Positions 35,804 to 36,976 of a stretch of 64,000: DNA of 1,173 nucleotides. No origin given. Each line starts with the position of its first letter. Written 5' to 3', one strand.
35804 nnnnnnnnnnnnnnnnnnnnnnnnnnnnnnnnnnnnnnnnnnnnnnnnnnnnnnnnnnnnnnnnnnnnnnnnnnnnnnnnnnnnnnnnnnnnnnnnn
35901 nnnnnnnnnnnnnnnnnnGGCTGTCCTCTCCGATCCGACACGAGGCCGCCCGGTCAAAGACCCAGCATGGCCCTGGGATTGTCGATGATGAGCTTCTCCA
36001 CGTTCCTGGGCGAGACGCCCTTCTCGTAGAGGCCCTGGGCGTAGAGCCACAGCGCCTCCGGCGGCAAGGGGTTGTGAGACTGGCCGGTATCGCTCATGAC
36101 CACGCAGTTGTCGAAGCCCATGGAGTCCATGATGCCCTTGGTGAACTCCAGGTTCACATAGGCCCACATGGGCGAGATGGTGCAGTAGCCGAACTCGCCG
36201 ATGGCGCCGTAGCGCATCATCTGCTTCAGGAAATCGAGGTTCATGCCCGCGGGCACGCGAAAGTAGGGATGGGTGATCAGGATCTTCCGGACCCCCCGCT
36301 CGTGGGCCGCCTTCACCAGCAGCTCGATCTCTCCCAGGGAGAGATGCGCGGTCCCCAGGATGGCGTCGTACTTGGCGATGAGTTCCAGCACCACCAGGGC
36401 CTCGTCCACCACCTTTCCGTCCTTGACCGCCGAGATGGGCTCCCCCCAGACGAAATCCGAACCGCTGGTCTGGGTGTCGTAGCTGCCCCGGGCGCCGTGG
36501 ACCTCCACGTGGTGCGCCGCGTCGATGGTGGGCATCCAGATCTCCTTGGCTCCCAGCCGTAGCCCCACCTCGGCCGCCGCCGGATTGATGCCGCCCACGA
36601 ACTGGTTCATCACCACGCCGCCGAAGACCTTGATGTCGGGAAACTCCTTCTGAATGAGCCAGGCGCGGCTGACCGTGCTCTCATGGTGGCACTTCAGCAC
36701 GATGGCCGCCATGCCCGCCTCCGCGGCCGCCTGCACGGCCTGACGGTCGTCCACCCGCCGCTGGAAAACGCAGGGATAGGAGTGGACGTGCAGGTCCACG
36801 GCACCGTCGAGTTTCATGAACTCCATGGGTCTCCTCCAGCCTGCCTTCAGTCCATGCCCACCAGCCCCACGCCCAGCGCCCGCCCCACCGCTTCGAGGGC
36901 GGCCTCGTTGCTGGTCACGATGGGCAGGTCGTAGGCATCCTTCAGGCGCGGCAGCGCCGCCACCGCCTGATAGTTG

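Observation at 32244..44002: Tightly coupled 12-gene operon with an enzyme combination that matches no pathway I can name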

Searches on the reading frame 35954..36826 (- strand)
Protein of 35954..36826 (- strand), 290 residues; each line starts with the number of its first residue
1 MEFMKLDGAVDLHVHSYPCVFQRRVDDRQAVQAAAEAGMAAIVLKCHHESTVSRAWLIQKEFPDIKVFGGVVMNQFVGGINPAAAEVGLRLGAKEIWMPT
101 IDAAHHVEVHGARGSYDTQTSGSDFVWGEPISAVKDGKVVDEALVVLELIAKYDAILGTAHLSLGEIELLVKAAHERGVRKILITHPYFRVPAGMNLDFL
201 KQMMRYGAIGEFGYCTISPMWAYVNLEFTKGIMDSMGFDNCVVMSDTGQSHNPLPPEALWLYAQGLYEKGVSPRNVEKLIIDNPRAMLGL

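Call 4: search_protein_families(library=pfam, proteins=[window:35954-36826:-])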
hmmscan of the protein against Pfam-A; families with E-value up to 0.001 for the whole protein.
window:35954-36826:- (290 aa): 1 family
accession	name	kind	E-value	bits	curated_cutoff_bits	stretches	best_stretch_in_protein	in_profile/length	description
PF19799.5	DUF6282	-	7.3e-66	222.1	26.8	1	8-209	1-194/196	Family of unknown function (DUF6282)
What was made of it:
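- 35954..36826 (-): g9, DUF6282, amidohydrolase-superfamily metal hydrolase (290 aa). PF19799, 222 bits (call 4).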

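Call 6: search_protein_families(library=ncbifam, proteins=[window:35954-36826:-], max_evalue=0.00001)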
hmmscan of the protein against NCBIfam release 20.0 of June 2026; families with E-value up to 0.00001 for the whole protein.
window:35954-36826:- (290 aa): 0 families

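Call 9: find_encoding_contigs(protein=window:35954-36826:-, flank=10000, max_places=6)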
Protein window:35954-36826:- (290 aa): no gene with exactly this product is on record in the collection.
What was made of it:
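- Tried and rejected: The 290-aa protein was not found in the contig index (call 9).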

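Call 10: find_homologous_proteins(query=window:35954-36826:-, max_evalue=1e-10)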
Query window:35954-36826:- (290 aa): 1000 proteins with E <= 1e-10 among 2485 candidates; the best 120 are listed.
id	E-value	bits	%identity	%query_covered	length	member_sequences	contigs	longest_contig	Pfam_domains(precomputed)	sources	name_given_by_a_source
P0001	1.3e-189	647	96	100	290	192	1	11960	PF19799.6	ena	-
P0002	1.7e-174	597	89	100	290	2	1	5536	PF19799.6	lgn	-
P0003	1.8e-169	581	86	100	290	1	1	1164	PF19799.6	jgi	jgi:hypothetical protein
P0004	2.1e-167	574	84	100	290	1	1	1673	PF19799.6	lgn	-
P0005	2.7e-167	574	84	100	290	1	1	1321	PF19799.6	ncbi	-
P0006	7.1e-167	572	84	100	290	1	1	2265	PF19799.6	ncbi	-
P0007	1.2e-166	572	84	100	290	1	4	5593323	PF19799.6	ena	-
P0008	1.8e-166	571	84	100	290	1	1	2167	PF19799.6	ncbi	-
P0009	3.5e-166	570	83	100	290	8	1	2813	PF19799.6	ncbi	-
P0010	1.2e-165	568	83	100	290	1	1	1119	PF19799.6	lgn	-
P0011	2.7e-165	567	82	100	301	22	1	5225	PF19799.6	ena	-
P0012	4.8e-164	563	82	100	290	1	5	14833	PF19799.6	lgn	-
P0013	5.8e-164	563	83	100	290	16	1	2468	PF19799.6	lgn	-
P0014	6.2e-164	563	83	100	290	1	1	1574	PF19799.6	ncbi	-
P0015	1.2e-163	562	83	100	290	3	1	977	PF19799.6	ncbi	-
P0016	1.4e-163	562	83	100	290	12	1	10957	PF19799.6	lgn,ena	-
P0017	1.6e-163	561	83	100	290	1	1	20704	PF19799.6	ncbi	ncbi:MAG: DUF6282 family protein [Candidatus Methylomirabilales bacterium]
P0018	2.0e-163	561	82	100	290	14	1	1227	PF19799.6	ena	-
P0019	2.6e-163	561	82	100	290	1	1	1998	PF19799.6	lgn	-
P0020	3.3e-163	560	82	100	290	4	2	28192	PF19799.6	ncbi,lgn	ncbi:MAG: DUF6282 family protein [Candidatus Binatia bacterium]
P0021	8.7e-163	559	82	100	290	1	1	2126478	PF19799.6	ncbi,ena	-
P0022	8.8e-163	559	82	100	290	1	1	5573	PF19799.6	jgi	jgi:hypothetical protein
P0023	9.4e-163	559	81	100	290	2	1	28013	PF19799.6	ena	-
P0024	1.3e-162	558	82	100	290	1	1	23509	PF19799.6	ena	-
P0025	1.5e-162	558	81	100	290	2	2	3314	PF19799.6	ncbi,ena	-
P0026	1.6e-162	558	82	100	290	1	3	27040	PF19799.6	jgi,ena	-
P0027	1.8e-162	558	82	100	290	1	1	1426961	PF19799.6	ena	-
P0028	2.3e-162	558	81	100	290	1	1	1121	PF19799.6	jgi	-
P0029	4.3e-162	557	81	100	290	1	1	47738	PF19799.6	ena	-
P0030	4.8e-162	557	82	100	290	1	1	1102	PF19799.6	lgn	-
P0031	6.8e-162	556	81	100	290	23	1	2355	PF19799.6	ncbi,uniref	ncbi:uncharacterized protein METZ01_LOCUS152643 [marine metagenome]|uniref:Amidohydrolase-related do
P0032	7.6e-162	556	82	100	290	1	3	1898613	PF19799.6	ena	-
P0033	2.8e-161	554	81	100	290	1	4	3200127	PF19799.6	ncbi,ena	-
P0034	1.3e-160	552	82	100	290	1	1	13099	PF19799.6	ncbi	ncbi:MAG: DUF6282 family protein [Anaerolineae bacterium]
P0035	2.1e-160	551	79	100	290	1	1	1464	PF19799.6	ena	-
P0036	7.6e-160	549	80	100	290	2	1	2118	PF19799.6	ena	-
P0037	2.0e-159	548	78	100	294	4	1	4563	PF19799.6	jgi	-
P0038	7.4e-159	546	80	100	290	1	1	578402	PF19799.6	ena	-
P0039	7.9e-159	546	80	99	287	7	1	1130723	PF19799.6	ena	-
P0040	4.3e-157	540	79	100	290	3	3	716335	PF19799.6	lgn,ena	-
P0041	1.1e-156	539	79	100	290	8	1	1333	PF19799.6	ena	-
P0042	1.5e-154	532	78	100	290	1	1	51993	PF19799.6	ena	-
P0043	1.5e-153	529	77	100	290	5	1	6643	PF19799.6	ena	-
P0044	1.6e-153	529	78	100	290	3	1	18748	PF19799.6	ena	-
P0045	2.2e-153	528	78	100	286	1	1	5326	PF19799.6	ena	-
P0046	3.7e-152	524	78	100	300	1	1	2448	PF19799.6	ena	-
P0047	1.9e-146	505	80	93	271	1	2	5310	PF19799.6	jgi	jgi:hypothetical protein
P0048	1.1e-137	477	80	87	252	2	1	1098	PF19799.6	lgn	-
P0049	5.6e-137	474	69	100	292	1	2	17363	PF19799.6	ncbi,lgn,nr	ncbi:MAG: hypothetical protein HYY02_08215 [Chloroflexi bacterium]|nr:hypothetical protein [Chlorofl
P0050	6.3e-137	474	69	100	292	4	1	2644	PF19799.6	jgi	-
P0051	6.5e-135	468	69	100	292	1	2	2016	PF19799.6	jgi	jgi:hypothetical protein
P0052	3.6e-131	455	67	100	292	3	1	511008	PF19799.6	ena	-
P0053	2.2e-129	449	66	100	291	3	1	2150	PF19799.6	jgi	jgi:hypothetical protein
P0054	4.7e-129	448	67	100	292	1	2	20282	PF19799.6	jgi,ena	-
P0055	8.7e-129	447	67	100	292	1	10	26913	PF19799.6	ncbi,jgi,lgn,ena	jgi:hypothetical protein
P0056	1.8e-128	446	67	100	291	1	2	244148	PF19799.6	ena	-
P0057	2.4e-128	446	66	100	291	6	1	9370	PF19799.6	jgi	jgi:hypothetical protein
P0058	3.3e-128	446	67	100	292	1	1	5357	PF19799.6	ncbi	-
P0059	3.3e-128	446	65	100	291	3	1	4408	PF19799.6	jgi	-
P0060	4.3e-128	445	65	100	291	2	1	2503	PF19799.6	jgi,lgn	jgi:hypothetical protein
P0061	4.9e-128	445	66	100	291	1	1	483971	PF19799.6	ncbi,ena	-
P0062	5.4e-128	445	65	100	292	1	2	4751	PF19799.6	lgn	-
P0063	5.4e-127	442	64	100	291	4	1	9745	PF19799.6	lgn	-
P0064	6.7e-127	441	65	100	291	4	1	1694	PF19799.6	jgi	jgi:hypothetical protein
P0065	1.9e-126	440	64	100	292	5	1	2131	PF19799.6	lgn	-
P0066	2.0e-126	440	64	100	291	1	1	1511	PF19799.6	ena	-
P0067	3.9e-126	439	65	100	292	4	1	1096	PF19799.6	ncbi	-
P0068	1.5e-125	437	64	100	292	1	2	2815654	PF19799.6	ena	-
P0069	1.7e-125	437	65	100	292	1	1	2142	PF19799.6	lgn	-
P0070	8.6e-125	434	65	100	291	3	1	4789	PF19799.6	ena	-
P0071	2.7e-124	433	63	100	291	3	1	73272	PF19799.6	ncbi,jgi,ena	-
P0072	1.9e-121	423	63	100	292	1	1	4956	PF19799.6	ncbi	-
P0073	3.5e-120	419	64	100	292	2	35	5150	PF19799.6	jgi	jgi:hypothetical protein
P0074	3.8e-118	413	62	98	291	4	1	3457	PF19799.6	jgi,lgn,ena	-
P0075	2.4e-116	407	61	99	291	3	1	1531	PF19799.6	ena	-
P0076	1.3e-113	398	60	99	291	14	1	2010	PF19799.6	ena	-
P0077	5.8e-113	396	60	100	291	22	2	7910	PF19799.6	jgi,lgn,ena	-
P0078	1.7e-112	394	60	98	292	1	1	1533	PF19799.6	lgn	-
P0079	2.3e-110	387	61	99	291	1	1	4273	PF19799.6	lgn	-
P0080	2.4e-110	387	59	99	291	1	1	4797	PF19799.6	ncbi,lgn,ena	-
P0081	3.2e-110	386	59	100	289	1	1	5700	PF19799.6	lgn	-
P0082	2.3e-107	377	56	100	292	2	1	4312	PF19799.6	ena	-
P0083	4.0e-107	376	81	69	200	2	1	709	PF19799.6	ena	-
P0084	1.1e-106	375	55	99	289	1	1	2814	PF19799.6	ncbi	-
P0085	1.5e-106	374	56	100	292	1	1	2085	PF19799.6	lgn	-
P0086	2.7e-106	374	56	99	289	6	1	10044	PF19799.6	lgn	-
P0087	6.2e-106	372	55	99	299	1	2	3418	PF19799.6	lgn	-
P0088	6.3e-106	372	66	81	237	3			PF19799.6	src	-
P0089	2.5e-105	370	54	99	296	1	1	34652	PF19799.6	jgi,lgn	-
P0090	1.3e-104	368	54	99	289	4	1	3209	PF19799.6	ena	-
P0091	3.1e-104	367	55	99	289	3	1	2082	PF19799.6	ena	-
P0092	4.6e-104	366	53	99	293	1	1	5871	PF19799.6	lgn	-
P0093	5.1e-104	366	54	99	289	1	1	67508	PF19799.6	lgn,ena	-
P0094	6.2e-104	366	57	99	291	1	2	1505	PF19799.6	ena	-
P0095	7.9e-104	366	55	99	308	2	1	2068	PF19799.6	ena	-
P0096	1.1e-103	365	56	100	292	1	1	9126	PF19799.6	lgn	-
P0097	1.6e-103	365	53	99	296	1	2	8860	PF19799.6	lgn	-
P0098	1.7e-103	364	54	99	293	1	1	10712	PF19799.6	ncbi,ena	-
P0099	5.8e-103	363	55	100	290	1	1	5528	PF19799.6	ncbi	-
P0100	7.2e-103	362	57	100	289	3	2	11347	PF19799.6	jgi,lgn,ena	-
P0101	4.1e-102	360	55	100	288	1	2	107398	PF19799.6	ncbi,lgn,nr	ncbi:MAG: phosphotriesterase-related protein [Chloroflexi bacterium]|nr:phosphotriesterase-related p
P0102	5.7e-102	359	54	100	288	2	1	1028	PF19799.6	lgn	-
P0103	5.8e-102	359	55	99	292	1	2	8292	PF19799.6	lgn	-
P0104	1.7e-101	358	55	100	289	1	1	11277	PF19799.6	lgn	-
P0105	3.8e-101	357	54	100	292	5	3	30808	PF19799.6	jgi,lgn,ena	-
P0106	9.7e-101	355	53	100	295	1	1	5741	PF19799.6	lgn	-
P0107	1.7e-100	355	75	71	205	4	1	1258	PF19799.6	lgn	-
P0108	5.5e-100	353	54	100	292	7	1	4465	PF19799.6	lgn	-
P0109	9.5e-100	352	52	99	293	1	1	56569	PF19799.6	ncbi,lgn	-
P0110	1.0e-99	352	52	100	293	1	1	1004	PF19799.6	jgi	jgi:hypothetical protein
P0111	2.4e-99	351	55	100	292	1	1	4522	PF19799.6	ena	-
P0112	8.8e-99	349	51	99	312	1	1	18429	PF19799.6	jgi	jgi:hypothetical protein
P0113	1.1e-98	349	53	100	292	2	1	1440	PF19799.6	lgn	-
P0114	1.5e-98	348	54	99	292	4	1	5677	PF19799.6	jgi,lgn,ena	-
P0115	8.6e-98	346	51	100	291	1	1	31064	PF19799.6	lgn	-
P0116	1.3e-97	345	53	99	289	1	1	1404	PF19799.6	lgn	-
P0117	2.4e-97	344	52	99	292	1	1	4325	PF19799.6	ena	-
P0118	4.3e-97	343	55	100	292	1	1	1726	PF19799.6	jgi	jgi:hypothetical protein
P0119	8.5e-97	342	55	99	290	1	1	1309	PF19799.6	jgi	jgi:hypothetical protein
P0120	3.3e-96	341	55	100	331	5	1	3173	PF19799.6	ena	-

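Call 11: find_encoding_contigs(protein=P0007, flank=10000, max_places=2)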
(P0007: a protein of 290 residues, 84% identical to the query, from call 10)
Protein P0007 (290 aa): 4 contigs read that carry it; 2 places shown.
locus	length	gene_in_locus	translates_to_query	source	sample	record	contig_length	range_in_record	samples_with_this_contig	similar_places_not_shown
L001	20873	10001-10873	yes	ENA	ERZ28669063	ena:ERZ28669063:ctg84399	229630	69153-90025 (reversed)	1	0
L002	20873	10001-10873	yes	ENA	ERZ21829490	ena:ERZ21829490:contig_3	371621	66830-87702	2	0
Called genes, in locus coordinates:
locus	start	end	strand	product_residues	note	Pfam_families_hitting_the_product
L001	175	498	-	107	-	PF20586:DUF6788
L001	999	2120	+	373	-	PF04909:Amidohydro_2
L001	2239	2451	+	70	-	-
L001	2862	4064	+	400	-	PF00872:Transposase_mut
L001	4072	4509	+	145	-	PF20696:UbiD_C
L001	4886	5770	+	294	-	PF00941:FAD_binding_5, PF03450:CO_deh_flav_C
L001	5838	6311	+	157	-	PF13085:Fer2_3 (weak), PF00111:Fer2, PF01799:Fer2_2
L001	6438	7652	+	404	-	PF01315:Ald_Xan_dh_C, PF02738:MoCoBD_1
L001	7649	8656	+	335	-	PF20256:MoCoBD_2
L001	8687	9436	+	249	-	PF01177:Asp_Glu_race (weak), PF17645:Amdase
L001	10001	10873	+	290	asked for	PF19799:DUF6282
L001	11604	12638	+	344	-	PF00291:PALP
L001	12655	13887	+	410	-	PF00291:PALP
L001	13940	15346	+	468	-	PF20695:UbiD_N, PF01977:UbiD, PF20696:UbiD_C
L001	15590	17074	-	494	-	PF20042:DUF6444, PF03050:DDE_Tnp_IS66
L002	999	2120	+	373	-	PF04909:Amidohydro_2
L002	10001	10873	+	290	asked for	PF19799:DUF6282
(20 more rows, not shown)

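Call 12: find_encoding_contigs(protein=P0017, flank=10000, max_places=2)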
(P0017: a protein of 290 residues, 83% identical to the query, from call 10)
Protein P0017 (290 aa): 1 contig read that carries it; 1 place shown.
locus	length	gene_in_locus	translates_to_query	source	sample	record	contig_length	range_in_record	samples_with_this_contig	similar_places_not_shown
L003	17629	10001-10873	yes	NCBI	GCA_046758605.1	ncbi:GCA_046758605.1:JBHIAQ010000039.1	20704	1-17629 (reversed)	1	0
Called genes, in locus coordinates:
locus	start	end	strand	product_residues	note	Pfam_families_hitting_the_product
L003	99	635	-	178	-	PF00156:Pribosyltran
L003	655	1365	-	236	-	PF01476:LysM, PF01551:Peptidase_M23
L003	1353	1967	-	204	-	PF01135:PCMT, PF00398:RrnaAD (faint)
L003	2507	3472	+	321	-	PF02423:OCD_Mu_crystall, PF01488:Shikimate_DH (weak)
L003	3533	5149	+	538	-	PF20695:UbiD_N, PF01977:UbiD, PF20696:UbiD_C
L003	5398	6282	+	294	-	PF00941:FAD_binding_5, PF03450:CO_deh_flav_C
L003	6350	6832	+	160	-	PF13085:Fer2_3, PF00111:Fer2, PF01799:Fer2_2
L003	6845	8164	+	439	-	PF01315:Ald_Xan_dh_C, PF02738:MoCoBD_1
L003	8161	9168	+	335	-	PF20256:MoCoBD_2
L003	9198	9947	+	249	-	PF17645:Amdase, PF01177:Asp_Glu_race (faint)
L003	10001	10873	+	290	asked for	PF19799:DUF6282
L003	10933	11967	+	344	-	PF00291:PALP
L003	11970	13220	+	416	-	PF00291:PALP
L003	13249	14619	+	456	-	PF20695:UbiD_N, PF01977:UbiD, PF20696:UbiD_C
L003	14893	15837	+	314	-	PF00296:Bac_luciferase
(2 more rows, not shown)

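Call 13: find_encoding_contigs(protein=P0020, flank=10000, max_places=2)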
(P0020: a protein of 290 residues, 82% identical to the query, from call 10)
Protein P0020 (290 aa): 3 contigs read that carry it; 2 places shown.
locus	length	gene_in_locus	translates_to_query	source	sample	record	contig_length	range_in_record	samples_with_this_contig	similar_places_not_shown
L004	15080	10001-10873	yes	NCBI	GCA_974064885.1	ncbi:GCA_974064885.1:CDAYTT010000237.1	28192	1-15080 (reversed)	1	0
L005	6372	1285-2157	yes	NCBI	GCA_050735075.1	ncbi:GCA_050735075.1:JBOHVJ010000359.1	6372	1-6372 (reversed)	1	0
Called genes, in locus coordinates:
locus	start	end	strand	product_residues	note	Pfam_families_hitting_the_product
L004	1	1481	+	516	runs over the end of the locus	PF00496:SBP_bac_5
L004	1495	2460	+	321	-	PF19300:BPD_transp_1_N, PF00528:BPD_transp_1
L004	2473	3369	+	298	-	PF12911:OppC_N, PF00528:BPD_transp_1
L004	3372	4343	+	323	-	PF00005:ABC_tran, PF02463:SMC_N (weak), PF13304:AAA_21 (weak), PF08352:oligo_HPY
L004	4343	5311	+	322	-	PF00005:ABC_tran, PF13304:AAA_21 (faint), PF08352:oligo_HPY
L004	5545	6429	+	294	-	PF00941:FAD_binding_5, PF03450:CO_deh_flav_C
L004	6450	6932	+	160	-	PF00111:Fer2, PF13085:Fer2_3 (weak), PF01799:Fer2_2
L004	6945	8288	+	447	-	PF01315:Ald_Xan_dh_C, PF02738:MoCoBD_1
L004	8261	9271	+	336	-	PF20256:MoCoBD_2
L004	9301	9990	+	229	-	PF01177:Asp_Glu_race, PF17645:Amdase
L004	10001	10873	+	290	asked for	PF19799:DUF6282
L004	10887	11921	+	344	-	PF00291:PALP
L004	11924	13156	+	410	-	PF00291:PALP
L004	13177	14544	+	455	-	PF20695:UbiD_N, PF01977:UbiD, PF20696:UbiD_C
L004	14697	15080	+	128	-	?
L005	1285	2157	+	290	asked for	PF19799:DUF6282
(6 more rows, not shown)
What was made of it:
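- Checked: The other gaps are 20, 31, 19, 33, 20, 35, 24 and 18 nt. Gene 7 could also start at 38640, but orthologues of 335-337 aa favour 38583 (calls 11-13).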

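Call 17: search_solved_structures(query=window:35954-36826:-, max_evalue=1)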
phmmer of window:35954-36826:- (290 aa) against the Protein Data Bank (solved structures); distinct sequences matched with E-value up to 1: 4.
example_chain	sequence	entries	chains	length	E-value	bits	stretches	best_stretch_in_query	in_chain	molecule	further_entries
6rpu_A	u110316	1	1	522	0.47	13.4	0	27-93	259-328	Inosine-5'-monophosphate dehydrogenase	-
5mcp_A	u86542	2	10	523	0.47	13.4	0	27-93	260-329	Inosine-5'-monophosphate dehydrogenase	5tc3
4z87_A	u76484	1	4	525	0.47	13.4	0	27-93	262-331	Inosine-5'-monophosphate dehydrogenase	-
4xtd_A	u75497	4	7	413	0.77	12.7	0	27-93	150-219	Inosine-5'-monophosphate dehydrogenase,Inosine-5'-monophosphate dehydrogenase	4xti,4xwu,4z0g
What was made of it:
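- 35954..36826 (-): No sequence match in the PDB (call 17).
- Tried and rejected: Only noise was returned (call 17).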

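Call 19: find_related_loci(query=A1, collection=genome_contigs, flank=10000)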
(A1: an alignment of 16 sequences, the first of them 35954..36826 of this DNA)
Query A1 (290 aa) in genome_contigs; peptide patterns used: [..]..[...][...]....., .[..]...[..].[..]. (x = any residue, [..] = any of these).
78 stretches matched a pattern; 56 encode a relative of the query (tblastn E <= 1e-3); 56 distinct loci.
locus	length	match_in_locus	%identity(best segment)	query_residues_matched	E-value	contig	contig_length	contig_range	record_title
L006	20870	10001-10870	98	1-290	0e+0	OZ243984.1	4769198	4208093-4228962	MAG: uncultured Candidatus Binatia bacterium isolate 31174faa-af5d-46df-8d7f-4a8f69c76524 genome assembly, chromosome: 1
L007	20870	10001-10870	97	1-290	0e+0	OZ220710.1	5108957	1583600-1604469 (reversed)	MAG: Thermodesulfobacteriota bacterium isolate dce1034a-8f23-488c-aa07-39e6c80a0035 genome assembly, chromosome: 1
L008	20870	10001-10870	97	1-290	0e+0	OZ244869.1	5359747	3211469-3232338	MAG: uncultured Candidatus Binatia bacterium isolate 4a3a7036-e571-4a1a-a60d-b403d30aaf4e genome assembly, chromosome: 1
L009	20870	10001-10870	97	1-290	0e+0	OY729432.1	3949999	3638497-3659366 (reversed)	MAG: Candidatus Binatia bacterium isolate b65fbbe8-1638-4b94-9072-1473f084fbf4 genome assembly, chromosome: 1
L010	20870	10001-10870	96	1-290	0e+0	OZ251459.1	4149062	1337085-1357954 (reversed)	MAG: uncultured Candidatus Binatia bacterium isolate da1d9dc7-a60c-4903-b102-0a77710175cf genome assembly, chromosome: 1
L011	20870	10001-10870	96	1-290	0e+0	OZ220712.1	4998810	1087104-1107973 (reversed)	MAG: Thermodesulfobacteriota bacterium isolate 564989d4-0a31-48dd-8468-51938819ad86 genome assembly, chromosome: 1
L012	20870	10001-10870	96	1-290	0e+0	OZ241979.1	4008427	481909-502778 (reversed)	MAG: uncultured Candidatus Binatia bacterium isolate 9577865d-1fdf-407d-8016-5da360aaf3ec genome assembly, chromosome: 1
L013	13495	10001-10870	96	1-290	0e+0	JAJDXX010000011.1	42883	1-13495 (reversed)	MAG: Candidatus Binatia bacterium isolate jk18x27bins.63 k141_1306657, whole genome shotgun sequence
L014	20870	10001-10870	96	1-290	0e+0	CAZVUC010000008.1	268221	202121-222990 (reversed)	MAG TPA_asm: uncultured Syntrophobacterales bacterium isolate SRP338948_co1_39 genome assembly, contig: k141_192241, who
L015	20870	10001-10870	96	1-290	0e+0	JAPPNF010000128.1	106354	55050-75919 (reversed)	MAG: Deltaproteobacteria bacterium isolate RHO3_bin_65 NODE_455_length_106354_cov_174.404416, whole genome shotgun seque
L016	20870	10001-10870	96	1-290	0e+0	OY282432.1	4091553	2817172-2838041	MAG: uncultured Candidatus Binatia bacterium isolate 81991fb1-66cf-4eb3-b653-309a223604dd genome assembly, chromosome: 1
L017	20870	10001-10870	95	1-290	0e+0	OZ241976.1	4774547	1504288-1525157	MAG: uncultured Candidatus Binatia bacterium isolate 2be43a5b-f59f-4a3e-ac31-0248d4889e07 genome assembly, chromosome: 1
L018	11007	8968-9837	95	1-290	0e+0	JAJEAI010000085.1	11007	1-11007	MAG: Candidatus Binatia bacterium isolate jk18x7bins.45 k141_262239, whole genome shotgun sequence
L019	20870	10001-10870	96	1-290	0e+0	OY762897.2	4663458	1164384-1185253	MAG: Candidatus Binatia bacterium isolate 08c4157d-86a7-49cc-8b26-f3076a3ae996 genome assembly, chromosome: 1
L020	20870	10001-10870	95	1-290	0e+0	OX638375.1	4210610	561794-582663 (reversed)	MAG: Candidatus Binatia bacterium isolate 97b5e0c7-6798-4f16-949c-9b63468df6e4 genome assembly, chromosome: 1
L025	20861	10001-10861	82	1-287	5e-166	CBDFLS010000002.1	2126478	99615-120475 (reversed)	MAG: Dehalococcoidia bacterium isolate df57f459-227b-4f39-ad12-54dc11208998 genome assembly, contig: contig_2, whole gen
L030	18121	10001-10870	82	1-290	6e-162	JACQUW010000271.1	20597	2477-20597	MAG: Deltaproteobacteria bacterium isolate NC_groundwater_1447_Ag_S-0.65um_55_23 S_p65_S5_coassembly_k141_3321275, whole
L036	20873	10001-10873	64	1-290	1e-132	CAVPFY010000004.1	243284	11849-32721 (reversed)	MAG: uncultured Chloroflexia bacterium isolate MFD10007.bin.3.387 genome assembly, contig: contig_28985, whole genome sh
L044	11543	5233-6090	53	2-288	4e-99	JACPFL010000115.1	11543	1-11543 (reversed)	MAG: Deltaproteobacteria bacterium isolate NC_groundwater_360_Ag_B-0.1um_69_10 GD18-4_B1_scaffold_413589, whole genome s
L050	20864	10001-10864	52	3-288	2e-94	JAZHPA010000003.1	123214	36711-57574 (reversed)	Moorellaceae bacterium AZ2 AZ2_contig_3, whole genome shotgun sequence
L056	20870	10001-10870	48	3-290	7e-86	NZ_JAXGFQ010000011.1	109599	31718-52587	Moorella naiadis (nom. illeg.) strain AZ13.I AZ13_I_contig_10, whole genome shotgun sequence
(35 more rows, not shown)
